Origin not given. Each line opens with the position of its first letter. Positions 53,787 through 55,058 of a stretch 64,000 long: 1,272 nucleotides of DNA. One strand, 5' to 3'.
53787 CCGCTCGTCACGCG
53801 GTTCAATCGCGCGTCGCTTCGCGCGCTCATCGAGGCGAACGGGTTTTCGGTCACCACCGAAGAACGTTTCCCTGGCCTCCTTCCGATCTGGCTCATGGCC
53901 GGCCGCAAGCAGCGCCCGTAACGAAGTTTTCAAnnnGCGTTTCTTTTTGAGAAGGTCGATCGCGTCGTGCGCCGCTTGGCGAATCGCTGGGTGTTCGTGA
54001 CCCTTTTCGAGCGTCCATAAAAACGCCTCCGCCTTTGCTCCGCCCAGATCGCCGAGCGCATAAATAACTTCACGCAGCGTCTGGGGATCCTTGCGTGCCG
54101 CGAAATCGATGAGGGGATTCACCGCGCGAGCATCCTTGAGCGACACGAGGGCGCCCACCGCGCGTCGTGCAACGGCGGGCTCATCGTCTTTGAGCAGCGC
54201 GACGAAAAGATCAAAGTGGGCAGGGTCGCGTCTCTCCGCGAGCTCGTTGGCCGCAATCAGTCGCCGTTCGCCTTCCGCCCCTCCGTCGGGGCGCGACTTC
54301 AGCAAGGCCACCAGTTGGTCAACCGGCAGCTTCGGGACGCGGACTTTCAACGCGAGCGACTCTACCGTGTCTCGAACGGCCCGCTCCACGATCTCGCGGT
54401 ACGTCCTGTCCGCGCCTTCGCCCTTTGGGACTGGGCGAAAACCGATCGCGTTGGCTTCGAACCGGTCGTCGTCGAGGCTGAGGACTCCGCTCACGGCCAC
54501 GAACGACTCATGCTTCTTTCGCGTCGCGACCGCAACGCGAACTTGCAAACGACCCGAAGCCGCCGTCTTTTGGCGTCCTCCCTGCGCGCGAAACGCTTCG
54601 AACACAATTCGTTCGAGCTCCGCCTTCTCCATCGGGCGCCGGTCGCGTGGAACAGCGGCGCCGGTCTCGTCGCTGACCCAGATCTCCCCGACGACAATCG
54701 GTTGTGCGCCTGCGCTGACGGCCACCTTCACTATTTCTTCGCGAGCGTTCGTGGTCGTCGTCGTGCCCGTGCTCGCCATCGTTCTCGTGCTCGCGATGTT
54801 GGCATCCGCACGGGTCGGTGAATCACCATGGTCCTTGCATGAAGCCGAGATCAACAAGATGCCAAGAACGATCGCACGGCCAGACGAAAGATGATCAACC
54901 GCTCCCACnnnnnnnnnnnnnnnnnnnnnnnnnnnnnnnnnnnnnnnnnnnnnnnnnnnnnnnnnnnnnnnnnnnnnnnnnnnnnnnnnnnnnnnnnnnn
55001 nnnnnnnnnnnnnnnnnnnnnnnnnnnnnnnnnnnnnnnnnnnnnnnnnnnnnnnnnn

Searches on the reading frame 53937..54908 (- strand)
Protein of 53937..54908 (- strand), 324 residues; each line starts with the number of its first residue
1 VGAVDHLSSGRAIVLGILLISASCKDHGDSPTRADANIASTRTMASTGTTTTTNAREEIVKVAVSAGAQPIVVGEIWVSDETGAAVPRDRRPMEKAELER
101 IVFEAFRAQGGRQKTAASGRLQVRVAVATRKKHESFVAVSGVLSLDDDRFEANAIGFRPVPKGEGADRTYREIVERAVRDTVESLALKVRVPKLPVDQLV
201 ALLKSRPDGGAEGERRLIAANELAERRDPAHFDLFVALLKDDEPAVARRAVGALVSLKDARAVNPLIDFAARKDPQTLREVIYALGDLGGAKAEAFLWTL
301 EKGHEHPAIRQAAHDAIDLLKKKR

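Call 43: search_protein_families(library=pfam, proteins=[window:53937-54908:-], max_evalue=0.001)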
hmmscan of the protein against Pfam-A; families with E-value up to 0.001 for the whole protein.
window:53937-54908:- (324 aa): 1 family
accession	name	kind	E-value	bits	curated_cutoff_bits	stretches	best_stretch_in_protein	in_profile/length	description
PF13646.12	HEAT_2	-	5.8e-13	49.4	27.7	1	214-285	15-87/88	HEAT repeats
